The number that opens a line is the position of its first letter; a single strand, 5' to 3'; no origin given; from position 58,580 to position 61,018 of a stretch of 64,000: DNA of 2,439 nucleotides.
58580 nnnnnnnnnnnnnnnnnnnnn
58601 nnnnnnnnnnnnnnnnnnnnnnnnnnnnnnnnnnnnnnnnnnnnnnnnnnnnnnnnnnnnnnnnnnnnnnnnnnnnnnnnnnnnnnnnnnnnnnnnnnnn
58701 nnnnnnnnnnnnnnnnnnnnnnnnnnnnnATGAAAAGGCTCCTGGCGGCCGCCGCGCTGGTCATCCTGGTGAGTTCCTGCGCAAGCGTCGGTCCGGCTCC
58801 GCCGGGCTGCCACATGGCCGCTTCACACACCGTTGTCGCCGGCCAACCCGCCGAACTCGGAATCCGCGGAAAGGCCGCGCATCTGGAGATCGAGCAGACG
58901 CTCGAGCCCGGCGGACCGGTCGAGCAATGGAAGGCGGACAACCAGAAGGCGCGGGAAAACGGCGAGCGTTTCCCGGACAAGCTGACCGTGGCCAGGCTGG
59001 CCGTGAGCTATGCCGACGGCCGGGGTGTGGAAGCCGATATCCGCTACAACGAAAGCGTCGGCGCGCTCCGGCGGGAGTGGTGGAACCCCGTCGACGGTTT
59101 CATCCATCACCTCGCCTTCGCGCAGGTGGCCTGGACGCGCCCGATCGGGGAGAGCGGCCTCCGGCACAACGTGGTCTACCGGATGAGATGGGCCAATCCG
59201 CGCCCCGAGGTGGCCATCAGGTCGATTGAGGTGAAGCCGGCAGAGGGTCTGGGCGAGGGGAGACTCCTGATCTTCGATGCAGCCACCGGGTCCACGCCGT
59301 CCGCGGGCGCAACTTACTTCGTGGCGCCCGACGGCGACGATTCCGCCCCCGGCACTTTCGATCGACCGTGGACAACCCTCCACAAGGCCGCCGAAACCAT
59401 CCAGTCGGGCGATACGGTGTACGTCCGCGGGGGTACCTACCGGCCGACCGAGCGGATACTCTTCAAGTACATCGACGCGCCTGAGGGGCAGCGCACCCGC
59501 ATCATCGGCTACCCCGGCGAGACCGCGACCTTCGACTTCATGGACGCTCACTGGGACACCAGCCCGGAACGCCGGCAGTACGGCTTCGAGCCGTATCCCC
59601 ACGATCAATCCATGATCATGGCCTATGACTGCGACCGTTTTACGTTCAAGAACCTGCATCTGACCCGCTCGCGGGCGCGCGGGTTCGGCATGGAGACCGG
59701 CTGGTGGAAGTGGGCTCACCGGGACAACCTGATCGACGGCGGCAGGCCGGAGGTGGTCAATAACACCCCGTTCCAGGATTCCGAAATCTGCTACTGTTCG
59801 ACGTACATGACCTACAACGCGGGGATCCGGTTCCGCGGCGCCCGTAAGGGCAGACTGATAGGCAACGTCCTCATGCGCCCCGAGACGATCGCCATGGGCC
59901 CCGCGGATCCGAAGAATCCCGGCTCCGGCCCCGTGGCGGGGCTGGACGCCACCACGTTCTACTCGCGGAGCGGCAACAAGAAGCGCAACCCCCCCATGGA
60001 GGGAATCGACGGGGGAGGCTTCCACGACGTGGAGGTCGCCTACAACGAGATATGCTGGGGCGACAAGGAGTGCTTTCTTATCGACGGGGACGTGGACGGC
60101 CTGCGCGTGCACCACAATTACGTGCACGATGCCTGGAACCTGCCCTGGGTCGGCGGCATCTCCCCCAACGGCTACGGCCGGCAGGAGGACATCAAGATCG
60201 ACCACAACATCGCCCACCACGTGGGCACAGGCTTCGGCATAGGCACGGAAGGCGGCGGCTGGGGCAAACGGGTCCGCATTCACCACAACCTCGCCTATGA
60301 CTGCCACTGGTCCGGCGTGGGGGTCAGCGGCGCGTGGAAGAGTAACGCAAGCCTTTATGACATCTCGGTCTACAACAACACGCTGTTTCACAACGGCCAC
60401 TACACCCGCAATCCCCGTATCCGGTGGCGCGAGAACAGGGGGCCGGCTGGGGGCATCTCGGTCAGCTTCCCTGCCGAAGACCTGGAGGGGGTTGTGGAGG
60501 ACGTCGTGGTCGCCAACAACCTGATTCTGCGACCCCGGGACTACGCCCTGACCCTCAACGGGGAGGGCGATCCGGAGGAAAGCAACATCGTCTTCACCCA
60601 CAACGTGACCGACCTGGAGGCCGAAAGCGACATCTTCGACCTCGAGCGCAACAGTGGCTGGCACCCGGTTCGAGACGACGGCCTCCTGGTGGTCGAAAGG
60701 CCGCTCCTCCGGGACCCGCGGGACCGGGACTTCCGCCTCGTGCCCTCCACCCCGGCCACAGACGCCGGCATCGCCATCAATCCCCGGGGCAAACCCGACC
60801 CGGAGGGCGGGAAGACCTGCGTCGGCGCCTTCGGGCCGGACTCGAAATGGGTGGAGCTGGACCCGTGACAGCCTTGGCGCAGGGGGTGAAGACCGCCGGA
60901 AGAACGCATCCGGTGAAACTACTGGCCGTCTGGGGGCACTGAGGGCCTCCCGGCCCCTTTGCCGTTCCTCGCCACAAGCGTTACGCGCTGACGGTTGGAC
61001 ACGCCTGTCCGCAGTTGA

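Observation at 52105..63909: Cluster of three large secreted right-handed beta-helix proteins around an AraC regulator, a CoA-transferase and a split MaoC hydratase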

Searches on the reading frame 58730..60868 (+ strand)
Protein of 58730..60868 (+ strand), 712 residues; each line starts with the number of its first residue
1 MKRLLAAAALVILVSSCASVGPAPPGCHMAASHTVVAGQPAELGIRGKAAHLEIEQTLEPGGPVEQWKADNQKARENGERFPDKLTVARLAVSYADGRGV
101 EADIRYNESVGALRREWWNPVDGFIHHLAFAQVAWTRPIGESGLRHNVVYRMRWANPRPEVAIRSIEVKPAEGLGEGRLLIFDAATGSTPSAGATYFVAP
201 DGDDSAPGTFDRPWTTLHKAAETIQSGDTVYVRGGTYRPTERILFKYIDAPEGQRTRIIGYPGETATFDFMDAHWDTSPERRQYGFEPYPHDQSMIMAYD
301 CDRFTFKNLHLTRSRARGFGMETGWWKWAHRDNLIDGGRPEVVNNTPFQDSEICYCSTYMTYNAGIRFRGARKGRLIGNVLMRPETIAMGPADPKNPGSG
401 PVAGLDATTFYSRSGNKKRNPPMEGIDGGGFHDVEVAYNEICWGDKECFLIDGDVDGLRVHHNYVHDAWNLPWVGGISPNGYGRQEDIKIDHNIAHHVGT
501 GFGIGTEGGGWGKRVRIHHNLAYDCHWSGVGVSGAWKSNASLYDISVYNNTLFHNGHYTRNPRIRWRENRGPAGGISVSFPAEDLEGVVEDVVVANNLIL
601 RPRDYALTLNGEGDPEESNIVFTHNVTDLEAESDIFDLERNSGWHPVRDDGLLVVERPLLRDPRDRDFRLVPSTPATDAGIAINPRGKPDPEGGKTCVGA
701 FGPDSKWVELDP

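Call 10: search_protein_families(library=pfam, proteins=[window:58730-60868:+], max_evalue=0.01)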
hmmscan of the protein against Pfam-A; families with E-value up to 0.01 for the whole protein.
window:58730-60868:+ (712 aa): 2 families
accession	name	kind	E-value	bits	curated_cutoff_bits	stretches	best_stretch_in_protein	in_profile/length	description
PF22842.2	Pel9A-like_beta_helix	-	1.5e-08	34.4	25.2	1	192-238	7-53/370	Pel9A-like, right handed beta helix region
PF13229.12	Beta_helix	-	8.4e-05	22.7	25.9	0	484-625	33-132/158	Right handed beta helix region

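Call 11: search_protein_families(library=ncbifam, proteins=[window:58730-60868:+], max_evalue=0.01)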
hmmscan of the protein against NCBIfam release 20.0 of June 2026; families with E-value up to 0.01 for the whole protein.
window:58730-60868:+ (712 aa): 2 families
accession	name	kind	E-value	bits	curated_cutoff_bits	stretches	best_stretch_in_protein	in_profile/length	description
NF041899.1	pec_ly_PelN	equivalog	4.4e-11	42.2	740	1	185-242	17-74/437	pectate lyase PelN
NF047854.1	LIC10774_subfam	equivalog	0.00033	19.7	380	1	195-238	60-104/358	LIC10774/LIC10365 family surface protein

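Call 20: search_solved_structures(query=window:58730-60868:+, max_evalue=1)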
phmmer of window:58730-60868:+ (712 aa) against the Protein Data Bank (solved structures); distinct sequences matched with E-value up to 1: 2.
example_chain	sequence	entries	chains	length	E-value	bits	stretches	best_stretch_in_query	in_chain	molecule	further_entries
5olq_A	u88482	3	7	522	5.4e-08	34.6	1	193-238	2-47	Rhamnogalacturonan lyase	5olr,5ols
3vst_A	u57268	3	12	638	0.0014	20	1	196-246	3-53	Xylosidase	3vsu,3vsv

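Call 23: find_homologous_proteins(query=window:58730-60868:+, max_evalue=0.00001)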
Query window:58730-60868:+ (712 aa): 79 proteins with E <= 0.00001 among 8000 candidates.
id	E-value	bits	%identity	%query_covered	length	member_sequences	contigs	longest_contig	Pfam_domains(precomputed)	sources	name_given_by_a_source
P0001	0.0e+0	1704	100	100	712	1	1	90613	PF22842.4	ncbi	-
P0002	0.0e+0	1153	68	99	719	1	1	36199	PF13229.13,PF22842.4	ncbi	-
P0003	0.0e+0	1111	66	100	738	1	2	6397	PF22842.4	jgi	jgi:hypothetical protein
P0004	0.0e+0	1075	65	99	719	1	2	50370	PF22842.4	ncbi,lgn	-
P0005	0.0e+0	1051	66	95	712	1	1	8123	PF13229.13,PF22842.4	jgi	jgi:hypothetical protein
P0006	1.5e-286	971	59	100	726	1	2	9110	PF22842.4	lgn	-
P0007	2.9e-248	844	56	95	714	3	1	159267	PF22842.4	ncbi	-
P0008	3.6e-239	814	53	99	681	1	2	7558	PF22842.4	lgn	-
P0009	6.9e-223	760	52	96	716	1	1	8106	PF22842.4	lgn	-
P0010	2.0e-222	759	51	94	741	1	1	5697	PF22842.4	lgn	-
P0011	2.5e-221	755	51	93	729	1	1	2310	PF22842.4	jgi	jgi:hypothetical protein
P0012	2.4e-218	745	51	94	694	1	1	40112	PF22842.4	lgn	-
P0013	1.3e-206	706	50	94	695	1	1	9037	PF22842.4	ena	-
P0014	2.8e-202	692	46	98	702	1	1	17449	PF22842.4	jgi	-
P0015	4.0e-202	692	49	96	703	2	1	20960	PF13229.13,PF22842.4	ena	-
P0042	3.1e-69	252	29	97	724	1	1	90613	PF13229.13,PF22842.4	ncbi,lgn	-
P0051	4.2e-50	189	29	89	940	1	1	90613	PF13229.13,PF22842.4,PF05048.20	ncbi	-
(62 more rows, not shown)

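Call 25: find_related_loci(query=A1, collection=genome_contigs, flank=10000)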
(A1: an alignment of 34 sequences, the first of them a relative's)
Query A1 (712 aa) in genome_contigs; peptide patterns used: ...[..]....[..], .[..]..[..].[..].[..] (x = any residue, [..] = any of these).
60 stretches matched a pattern; 20 encode a relative of the query (tblastn E <= 1e-3); 20 distinct loci.
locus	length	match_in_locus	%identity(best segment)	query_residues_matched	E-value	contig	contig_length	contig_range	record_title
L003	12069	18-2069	70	39-712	0e+0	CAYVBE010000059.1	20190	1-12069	MAG TPA_asm: uncultured candidatus Brocadiaceae bacterium isolate SRP141376_co1_238 genome assembly, contig: NODE_5681_l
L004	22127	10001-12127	65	7-711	0e+0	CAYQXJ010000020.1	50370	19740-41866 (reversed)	MAG TPA_asm: uncultured candidatus Brocadiaceae bacterium isolate SRP141376_co1_249 genome assembly, contig: NODE_1709_l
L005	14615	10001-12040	56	38-710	0e+0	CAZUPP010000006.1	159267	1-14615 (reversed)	MAG TPA_asm: uncultured Verrucomicrobiales bacterium isolate SRP128890_co1_181 genome assembly, contig: NODE_103_length_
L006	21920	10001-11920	54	34-706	0e+0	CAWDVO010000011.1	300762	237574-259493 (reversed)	MAG: Candidatus Brocadiaceae bacterium isolate MFD05684.bin.2.199 genome assembly, contig: contig_29753, whole genome sh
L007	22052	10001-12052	44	10-709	3e-166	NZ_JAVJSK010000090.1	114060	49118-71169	MAG: Phaeodactylibacter sp. isolate G1-WW12-15 k141_62341, whole genome shotgun sequence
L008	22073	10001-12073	43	5-710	3e-166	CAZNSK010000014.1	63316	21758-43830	MAG TPA_asm: uncultured Phaeodactylibacter sp. isolate SRP141376_co5_212 genome assembly, contig: NODE_969_length_63316_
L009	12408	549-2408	42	15-681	2e-140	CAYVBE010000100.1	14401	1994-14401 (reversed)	MAG TPA_asm: uncultured candidatus Brocadiaceae bacterium isolate SRP141376_co1_238 genome assembly, contig: NODE_8260_l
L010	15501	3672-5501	41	38-701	7e-131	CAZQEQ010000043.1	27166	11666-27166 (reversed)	MAG TPA_asm: uncultured candidatus Brocadiaceae bacterium isolate binchicken_co334_199 genome assembly, contig: NODE_287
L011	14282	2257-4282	43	35-709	9e-139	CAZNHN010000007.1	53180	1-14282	MAG TPA_asm: uncultured Phaeodactylibacter sp. isolate binchicken_co405_48 genome assembly, contig: NODE_844_length_5318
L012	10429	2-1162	43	260-701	2e-93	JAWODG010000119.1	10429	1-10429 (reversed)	MAG: Candidatus Brocadiia bacterium isolate BLK5-2.bin.122 k191_204776, whole genome shotgun sequence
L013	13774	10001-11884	30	8-664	2e-63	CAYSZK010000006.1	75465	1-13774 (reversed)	MAG TPA_asm: uncultured Verrucomicrobiales bacterium isolate binchicken_co58_129 genome assembly, contig: NODE_265_lengt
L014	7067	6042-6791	48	25-279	3e-63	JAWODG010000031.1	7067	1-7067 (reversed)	MAG: Candidatus Brocadiia bacterium isolate BLK5-2.bin.122 k191_1899107, whole genome shotgun sequence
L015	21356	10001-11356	28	189-689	2e-39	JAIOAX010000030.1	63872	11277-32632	MAG: Chloroflexota bacterium isolate S1bins75 c_000000000030, whole genome shotgun sequence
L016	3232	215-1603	27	187-701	2e-37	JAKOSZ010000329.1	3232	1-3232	MAG: Bacillota bacterium isolate all_metabat.193_sub k201_1913982, whole genome shotgun sequence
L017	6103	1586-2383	29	418-682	5e-16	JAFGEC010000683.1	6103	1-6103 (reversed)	MAG: candidate division KSB1 bacterium isolate Zod_Metabat.1209 k87_13687200, whole genome shotgun sequence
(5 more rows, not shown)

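Call 46: search_solved_structures(query=A1, max_evalue=1)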
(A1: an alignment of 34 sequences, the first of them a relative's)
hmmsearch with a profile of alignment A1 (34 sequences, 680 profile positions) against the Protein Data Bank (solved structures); distinct sequences matched with E-value up to 1: 5.
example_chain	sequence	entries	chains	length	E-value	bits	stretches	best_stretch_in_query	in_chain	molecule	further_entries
5olq_A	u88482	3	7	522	1.1e-07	33.9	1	186-232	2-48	Rhamnogalacturonan lyase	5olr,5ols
9rx2_A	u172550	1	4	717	1.4e-06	30.2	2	177-262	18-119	Parallel beta-helix repeat protein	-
3vst_A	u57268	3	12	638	1.4e-05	27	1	189-235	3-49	Xylosidase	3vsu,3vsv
1ru4_A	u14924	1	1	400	0.0028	19.3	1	184-333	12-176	Pectate lyase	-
5mqp_A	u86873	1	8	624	0.31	12.6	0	189-239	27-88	Glycoside hydrolase BT_1002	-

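Call 52: predict_structure(alignment_id=A1)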
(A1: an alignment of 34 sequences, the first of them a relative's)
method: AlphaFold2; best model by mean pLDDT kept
length: 712 residues; sequences in the alignment: 34
mean_pLDDT: 93.1   pTM: 0.92
mean pLDDT of the five models: 93.1, 92.6, 91.9, 91.4, 91.3
residues with pLDDT >= 90: 608; 70-90: 64; 50-70: 33; < 50: 7
segments of 3 or more residues with pLDDT < 50: 14-19
pLDDT, mean of each block of 10 residues (from residue 1): 65 48 69 96 96 98 98 96 98 97 98 95 96 92 86 96 98 98 94 94 98 98 98 98 98 95 98 96 94 97 98 98 91 95 95 98 97 98 96 93 94 92 94 98 96 97 95 90 93 96 93 97 96 94 98 87 65 96 94 98 97 94 97 94 94 93 91 92 95 92 83 54
secondary structure, 60 per line:
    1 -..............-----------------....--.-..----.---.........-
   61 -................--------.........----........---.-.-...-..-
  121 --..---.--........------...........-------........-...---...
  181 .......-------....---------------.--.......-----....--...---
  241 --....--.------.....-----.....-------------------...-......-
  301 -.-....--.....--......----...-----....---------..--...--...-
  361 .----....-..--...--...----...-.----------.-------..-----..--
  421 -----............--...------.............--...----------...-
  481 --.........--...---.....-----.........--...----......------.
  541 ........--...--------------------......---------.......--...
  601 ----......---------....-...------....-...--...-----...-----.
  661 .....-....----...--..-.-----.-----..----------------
elements in order (helices of 4 or more, strands of 3 or more residues): H2-15 E33-36 E51-59 H62-77 E86-94 E99-106 E114-116 E131-138 E145-155 E163-170 E178-187 E195-198 H217-223 E229-232 E235-237 E243-246 E256-260 E266-270 E294-299 E304-307 E310-314 E317-322 H335-338 E352-354 E357-359 E366-369 E375-377 E380-382 E426-437 E440-442 E449-461 E464-466 E477-479 E483-491 E494-496 E500-504 E510-518 E521-523 E528-533 E540-548 E551-553 E574-579 E589-595 E598-600 E605-610 E620-623 E625-627 H634-637 E644-646 E652-654 E660-662 E667-670

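Call 55: find_encoding_contigs(protein=P0042, flank=10000, max_places=2)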
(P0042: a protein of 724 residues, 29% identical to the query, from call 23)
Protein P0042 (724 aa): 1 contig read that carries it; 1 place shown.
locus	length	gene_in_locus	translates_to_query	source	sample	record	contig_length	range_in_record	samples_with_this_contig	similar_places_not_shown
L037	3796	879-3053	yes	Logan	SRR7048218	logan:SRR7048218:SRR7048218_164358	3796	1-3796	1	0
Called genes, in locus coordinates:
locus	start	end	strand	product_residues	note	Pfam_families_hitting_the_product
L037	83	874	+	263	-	PF06283:ThuA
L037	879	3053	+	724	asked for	PF22842:Pel9A-like_beta_helix, PF13229:Beta_helix (weak)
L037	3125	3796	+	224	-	?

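Call 57: find_encoding_contigs(protein=P0051, flank=10000, max_places=2)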
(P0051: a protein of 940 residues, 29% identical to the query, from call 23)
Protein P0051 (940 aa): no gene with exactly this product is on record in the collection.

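Call 62: search_protein_families(library=pfam, proteins=[L013:4227-4898:+, L013:4798-6072:+, L013:6101-6997:+, L013:7170-7676:+, L013:11969-13519:+, L013:10019-11929:+, L013:412-1605:-], max_evalue=0.001)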
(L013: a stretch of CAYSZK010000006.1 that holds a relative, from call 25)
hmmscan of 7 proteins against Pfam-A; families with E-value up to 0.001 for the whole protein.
L013:4227-4898:+ (223 aa): 1 family
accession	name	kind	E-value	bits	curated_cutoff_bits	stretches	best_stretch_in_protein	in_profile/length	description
PF01850.27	PIN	-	5.9e-09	37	23.6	1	93-215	1-119/120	PIN domain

L013:4798-6072:+ (424 aa): 0 families

L013:6101-6997:+ (298 aa): 1 family
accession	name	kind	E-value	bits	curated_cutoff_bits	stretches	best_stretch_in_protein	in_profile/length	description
PF07589.16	PEP-CTERM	-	9.5e-05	22.8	20.7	1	272-294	2-24/24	PEP-CTERM motif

L013:7170-7676:+ (168 aa): 0 families

L013:11969-13519:+ (516 aa): 0 families

L013:10019-11929:+ (636 aa): 2 families
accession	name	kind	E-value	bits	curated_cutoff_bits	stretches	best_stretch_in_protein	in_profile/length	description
PF22842.2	Pel9A-like_beta_helix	-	4.8e-07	29.5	25.2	1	171-239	8-74/370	Pel9A-like, right handed beta helix region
PF13229.12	Beta_helix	-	8.3e-05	22.7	25.9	1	414-549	40-146/158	Right handed beta helix region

L013:412-1605:- (397 aa): 4 families
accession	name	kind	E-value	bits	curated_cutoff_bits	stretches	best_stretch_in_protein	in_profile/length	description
PF00009.33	GTP_EFTU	-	9e-66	221.5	26.5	1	10-204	1-187/188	Elongation factor Tu GTP binding domain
PF03143.23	GTP_EFTU_D3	-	3.4e-41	140.3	27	1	301-395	1-105/106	Elongation factor Tu C-terminal domain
PF03144.31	GTP_EFTU_D2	-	4.6e-19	69.1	30.3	1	228-297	1-73/73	Elongation factor Tu domain 2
PF01926.29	MMR_HSR1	-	0.00018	22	21.9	1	15-133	2-110/113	50S ribosome-binding GTPase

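Call 94: search_protein_families(library=pfam, proteins=[L004:670-2733:+, L004:3091-4740:+, L004:4749-6185:+, L004:5917-7479:+, L004:8261-9016:+, L004:13174-14574:+, L004:14552-15523:+, L004:16178-17731:-, L004:18679-20409:+, L004:20488-21987:+], max_evalue=0.00001)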
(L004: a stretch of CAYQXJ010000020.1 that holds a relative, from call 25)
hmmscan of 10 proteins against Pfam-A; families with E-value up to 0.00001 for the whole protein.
L004:670-2733:+ (687 aa): 1 family
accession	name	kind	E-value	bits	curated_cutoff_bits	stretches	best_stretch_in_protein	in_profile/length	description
PF12708.12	Pect-lyase_RHGA_epim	-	3e-26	93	27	2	42-262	7-174/213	Rhamnogalacturonase A/epimerase, pectate lyase-like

L004:3091-4740:+ (549 aa): 3 families
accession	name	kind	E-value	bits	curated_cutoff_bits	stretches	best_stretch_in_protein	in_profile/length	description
PF00884.28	Sulfatase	-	3.9e-54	184.4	25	1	81-425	1-300/301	Sulfatase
PF16347.10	SGSH_C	-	4.4e-14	53.3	29.3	1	381-511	8-140/154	N-sulphoglucosamine sulphohydrolase, C-terminal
PF01663.27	Phosphodiest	-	6e-09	36.4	23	0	323-366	181-224/342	Type I phosphodiesterase / nucleotide pyrophosphatase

L004:4749-6185:+ (478 aa): 3 families
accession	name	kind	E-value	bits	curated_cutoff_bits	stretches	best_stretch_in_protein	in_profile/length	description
PF00884.28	Sulfatase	-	1.2e-37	130.3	25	1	31-374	1-300/301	Sulfatase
PF16347.10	SGSH_C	-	1.3e-21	77.8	29.3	1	322-464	1-152/154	N-sulphoglucosamine sulphohydrolase, C-terminal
PF01663.27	Phosphodiest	-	1.2e-07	32.1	23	0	287-338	189-237/342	Type I phosphodiesterase / nucleotide pyrophosphatase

L004:5917-7479:+ (520 aa): 6 families
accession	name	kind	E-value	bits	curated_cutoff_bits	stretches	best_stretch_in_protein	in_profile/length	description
PF12831.13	FAD_oxidored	-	3.5e-100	336.7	27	1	100-510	1-416/416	FAD dependent oxidoreductase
PF07992.20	Pyr_redox_2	-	2.2e-07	31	26.1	0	99-133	1-35/291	Pyridine nucleotide-disulphide oxidoreductase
PF00890.30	FAD_binding_2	-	2.6e-07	30.6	20.4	1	100-136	1-37/414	FAD binding domain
PF03486.20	HI0933_like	-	4.1e-06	26.9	50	0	100-135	2-37/244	HI0933-like protein Rossmann domain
PF13450.12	NAD_binding_8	-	5.9e-06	26.9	21.9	0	103-139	1-37/68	NAD(P)-binding Rossmann-like domain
PF01494.25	FAD_binding_3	-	8.9e-06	25.6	22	0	98-131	1-34/349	FAD binding domain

L004:8261-9016:+ (251 aa): 1 family
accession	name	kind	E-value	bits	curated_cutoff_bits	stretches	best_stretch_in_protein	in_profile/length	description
PF01120.23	Alpha_L_fucos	-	8.1e-27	95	25.2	1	2-127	194-339/345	Alpha-L-fucosidase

L004:13174-14574:+ (466 aa): 1 family
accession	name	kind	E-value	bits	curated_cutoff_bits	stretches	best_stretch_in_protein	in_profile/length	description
PF01208.23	URO-D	-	1e-12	48.2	23.9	1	191-427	76-314/346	Uroporphyrinogen decarboxylase (URO-D)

L004:14552-15523:+ (323 aa): 0 families

L004:16178-17731:- (517 aa): 3 families
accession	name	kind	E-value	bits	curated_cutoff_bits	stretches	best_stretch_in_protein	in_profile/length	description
PF17767.7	NAPRTase_N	-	4.9e-35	121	32.6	1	55-176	3-125/125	Nicotinate phosphoribosyltransferase (NAPRTase) N-terminal domain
PF17956.6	NAPRTase_C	-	4.3e-25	88.8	23.3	1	399-501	2-108/111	Nicotinate phosphoribosyltransferase C-terminal domain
PF04095.22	NAPRTase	-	1e-09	38.9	20.8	1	196-393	2-220/239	Nicotinate phosphoribosyltransferase (NAPRTase) family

L004:18679-20409:+ (576 aa): 5 families
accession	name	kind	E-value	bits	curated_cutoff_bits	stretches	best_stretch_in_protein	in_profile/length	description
PF00009.33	GTP_EFTU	-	7.5e-52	176.1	26.5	1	57-320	2-185/188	Elongation factor Tu GTP binding domain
PF16658.11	RF3_C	-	1.1e-35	122.8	40.1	1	432-559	1-131/132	Class II release factor RF3, C-terminal domain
PF22042.2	EF-G_D2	-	3.2e-26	91.7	27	1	341-426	2-83/84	Elongation factor G domain 2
PF03144.31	GTP_EFTU_D2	-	1.9e-10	41.5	30.3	1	359-425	2-73/73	Elongation factor Tu domain 2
PF01926.29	MMR_HSR1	-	6e-07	30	21.9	1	61-188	2-113/113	50S ribosome-binding GTPase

L004:20488-21987:+ (499 aa): 1 family
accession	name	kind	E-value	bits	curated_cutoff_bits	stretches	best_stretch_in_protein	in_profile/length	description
PF07690.21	MFS_1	-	1e-26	94.1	33.4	1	78-441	6-347/347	Major Facilitator Superfamily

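Call 105: list_cluster_members(proteins=[P0001, P0107, P0081, P0093])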
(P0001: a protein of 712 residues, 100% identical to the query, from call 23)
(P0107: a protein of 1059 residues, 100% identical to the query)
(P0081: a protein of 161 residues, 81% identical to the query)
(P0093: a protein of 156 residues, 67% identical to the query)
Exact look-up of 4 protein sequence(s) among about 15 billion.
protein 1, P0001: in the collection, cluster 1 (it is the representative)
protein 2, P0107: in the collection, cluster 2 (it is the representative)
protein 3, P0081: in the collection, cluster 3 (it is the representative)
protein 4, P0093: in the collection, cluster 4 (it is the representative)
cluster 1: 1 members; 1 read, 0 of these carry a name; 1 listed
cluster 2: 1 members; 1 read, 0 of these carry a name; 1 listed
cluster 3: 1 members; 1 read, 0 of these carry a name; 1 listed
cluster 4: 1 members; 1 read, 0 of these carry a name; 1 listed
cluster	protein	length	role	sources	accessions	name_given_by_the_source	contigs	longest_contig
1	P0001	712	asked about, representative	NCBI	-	-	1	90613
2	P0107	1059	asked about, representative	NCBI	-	-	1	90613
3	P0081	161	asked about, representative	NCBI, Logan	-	-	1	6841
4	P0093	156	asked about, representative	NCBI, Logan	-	-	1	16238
